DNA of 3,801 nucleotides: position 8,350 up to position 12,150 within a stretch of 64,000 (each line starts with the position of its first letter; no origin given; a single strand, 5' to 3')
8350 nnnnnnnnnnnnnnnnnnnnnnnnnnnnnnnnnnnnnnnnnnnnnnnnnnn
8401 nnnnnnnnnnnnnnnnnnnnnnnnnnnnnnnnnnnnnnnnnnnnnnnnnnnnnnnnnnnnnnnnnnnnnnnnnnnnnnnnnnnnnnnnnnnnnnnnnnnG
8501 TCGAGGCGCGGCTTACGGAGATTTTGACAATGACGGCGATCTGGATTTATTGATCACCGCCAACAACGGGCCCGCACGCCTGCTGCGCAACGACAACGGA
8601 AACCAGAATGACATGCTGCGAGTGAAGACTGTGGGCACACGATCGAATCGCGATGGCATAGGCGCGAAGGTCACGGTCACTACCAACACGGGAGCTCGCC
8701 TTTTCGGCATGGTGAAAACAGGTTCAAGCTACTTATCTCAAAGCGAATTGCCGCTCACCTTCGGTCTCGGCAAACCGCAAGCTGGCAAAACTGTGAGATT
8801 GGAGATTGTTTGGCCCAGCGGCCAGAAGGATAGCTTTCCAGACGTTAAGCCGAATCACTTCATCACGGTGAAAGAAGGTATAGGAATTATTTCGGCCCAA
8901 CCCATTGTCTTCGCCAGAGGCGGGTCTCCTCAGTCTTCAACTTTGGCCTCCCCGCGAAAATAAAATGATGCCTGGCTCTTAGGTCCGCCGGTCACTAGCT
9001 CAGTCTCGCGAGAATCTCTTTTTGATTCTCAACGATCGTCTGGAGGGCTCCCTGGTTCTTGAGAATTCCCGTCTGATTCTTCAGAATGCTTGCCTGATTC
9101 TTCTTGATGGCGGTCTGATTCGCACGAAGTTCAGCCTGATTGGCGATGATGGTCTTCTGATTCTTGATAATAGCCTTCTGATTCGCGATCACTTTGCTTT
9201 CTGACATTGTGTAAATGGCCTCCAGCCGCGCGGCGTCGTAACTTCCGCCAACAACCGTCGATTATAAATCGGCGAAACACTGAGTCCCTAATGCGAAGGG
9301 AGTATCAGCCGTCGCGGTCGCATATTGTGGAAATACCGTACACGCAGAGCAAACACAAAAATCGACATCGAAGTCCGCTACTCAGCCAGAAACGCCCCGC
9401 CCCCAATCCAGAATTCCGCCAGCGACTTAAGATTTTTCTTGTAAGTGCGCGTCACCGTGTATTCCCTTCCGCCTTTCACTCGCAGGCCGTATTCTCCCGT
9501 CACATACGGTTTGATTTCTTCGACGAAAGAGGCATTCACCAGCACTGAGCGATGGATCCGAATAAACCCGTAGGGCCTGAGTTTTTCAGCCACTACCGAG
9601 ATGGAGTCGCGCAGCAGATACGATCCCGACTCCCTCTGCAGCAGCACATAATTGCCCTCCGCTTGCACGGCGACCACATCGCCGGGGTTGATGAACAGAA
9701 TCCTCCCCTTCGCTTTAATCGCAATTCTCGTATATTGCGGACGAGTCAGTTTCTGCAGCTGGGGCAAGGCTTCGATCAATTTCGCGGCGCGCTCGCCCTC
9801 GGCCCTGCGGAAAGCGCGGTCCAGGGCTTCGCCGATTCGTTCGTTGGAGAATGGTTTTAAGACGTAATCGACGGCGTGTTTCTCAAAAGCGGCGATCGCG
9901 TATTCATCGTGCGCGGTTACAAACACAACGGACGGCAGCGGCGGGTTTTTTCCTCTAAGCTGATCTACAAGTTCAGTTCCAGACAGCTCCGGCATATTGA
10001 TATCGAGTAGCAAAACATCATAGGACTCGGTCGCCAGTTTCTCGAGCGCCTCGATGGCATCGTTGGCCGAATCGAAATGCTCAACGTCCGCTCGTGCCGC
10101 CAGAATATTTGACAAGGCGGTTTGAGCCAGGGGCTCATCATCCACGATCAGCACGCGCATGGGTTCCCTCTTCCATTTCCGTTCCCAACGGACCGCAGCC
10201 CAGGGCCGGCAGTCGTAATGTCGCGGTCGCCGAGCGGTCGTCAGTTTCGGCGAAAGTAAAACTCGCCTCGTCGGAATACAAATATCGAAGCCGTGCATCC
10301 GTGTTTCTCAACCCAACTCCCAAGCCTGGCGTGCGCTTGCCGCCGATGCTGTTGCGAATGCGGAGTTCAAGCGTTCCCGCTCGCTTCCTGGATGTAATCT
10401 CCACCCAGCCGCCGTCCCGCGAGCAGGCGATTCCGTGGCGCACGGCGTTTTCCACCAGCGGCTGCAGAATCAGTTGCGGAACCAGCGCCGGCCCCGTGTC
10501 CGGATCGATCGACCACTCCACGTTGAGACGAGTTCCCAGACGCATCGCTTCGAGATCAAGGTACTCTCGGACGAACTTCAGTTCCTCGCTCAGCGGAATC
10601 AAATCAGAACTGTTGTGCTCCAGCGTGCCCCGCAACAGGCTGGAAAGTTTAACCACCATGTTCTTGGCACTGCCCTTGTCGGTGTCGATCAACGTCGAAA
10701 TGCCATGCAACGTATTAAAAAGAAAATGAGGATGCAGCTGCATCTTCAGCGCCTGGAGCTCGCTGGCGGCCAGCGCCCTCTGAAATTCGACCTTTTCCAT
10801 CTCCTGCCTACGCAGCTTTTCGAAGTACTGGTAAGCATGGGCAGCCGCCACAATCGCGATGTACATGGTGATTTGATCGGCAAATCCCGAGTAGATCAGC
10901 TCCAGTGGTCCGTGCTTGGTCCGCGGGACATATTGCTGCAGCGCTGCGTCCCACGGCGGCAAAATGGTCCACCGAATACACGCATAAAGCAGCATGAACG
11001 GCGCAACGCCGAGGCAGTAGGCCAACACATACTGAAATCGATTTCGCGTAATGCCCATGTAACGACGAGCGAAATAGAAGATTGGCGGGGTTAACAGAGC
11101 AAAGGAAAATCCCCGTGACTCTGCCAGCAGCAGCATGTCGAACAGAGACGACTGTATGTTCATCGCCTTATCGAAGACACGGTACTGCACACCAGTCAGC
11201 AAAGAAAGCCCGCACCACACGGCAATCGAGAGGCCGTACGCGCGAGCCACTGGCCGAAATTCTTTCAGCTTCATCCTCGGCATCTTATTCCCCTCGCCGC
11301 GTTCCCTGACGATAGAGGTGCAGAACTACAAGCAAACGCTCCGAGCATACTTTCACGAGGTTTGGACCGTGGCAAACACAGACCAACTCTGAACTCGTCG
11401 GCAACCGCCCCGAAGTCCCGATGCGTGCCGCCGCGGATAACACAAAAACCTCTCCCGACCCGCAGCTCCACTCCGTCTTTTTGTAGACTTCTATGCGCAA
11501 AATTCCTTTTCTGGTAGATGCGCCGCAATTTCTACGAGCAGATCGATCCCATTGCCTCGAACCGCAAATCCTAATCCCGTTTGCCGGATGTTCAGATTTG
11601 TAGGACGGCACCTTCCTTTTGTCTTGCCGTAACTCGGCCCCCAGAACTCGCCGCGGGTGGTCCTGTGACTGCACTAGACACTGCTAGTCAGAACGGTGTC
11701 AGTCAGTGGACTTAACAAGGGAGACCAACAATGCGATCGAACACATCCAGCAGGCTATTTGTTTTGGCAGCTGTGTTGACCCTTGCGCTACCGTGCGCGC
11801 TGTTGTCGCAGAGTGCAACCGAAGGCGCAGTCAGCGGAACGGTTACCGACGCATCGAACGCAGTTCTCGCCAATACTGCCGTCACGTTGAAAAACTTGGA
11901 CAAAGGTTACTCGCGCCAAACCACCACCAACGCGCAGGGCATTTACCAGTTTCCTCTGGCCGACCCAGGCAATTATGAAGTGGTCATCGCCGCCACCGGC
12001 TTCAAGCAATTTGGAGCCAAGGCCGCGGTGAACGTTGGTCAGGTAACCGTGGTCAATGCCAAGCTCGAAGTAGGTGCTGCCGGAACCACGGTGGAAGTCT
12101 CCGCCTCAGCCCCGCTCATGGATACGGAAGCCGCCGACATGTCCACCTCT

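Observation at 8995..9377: Mini-protein of seven consecutive [IVL]xxNQxx heptads on a 21-bp periodic array, directly downstream of a LytS/LytTR pair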

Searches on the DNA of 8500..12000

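Call 81: search_rna_families(source=window, start=8500, end=12000, threshold=evalue, max_evalue=1)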
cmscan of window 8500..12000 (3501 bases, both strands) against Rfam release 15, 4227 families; matches with E-value up to 1: 0.
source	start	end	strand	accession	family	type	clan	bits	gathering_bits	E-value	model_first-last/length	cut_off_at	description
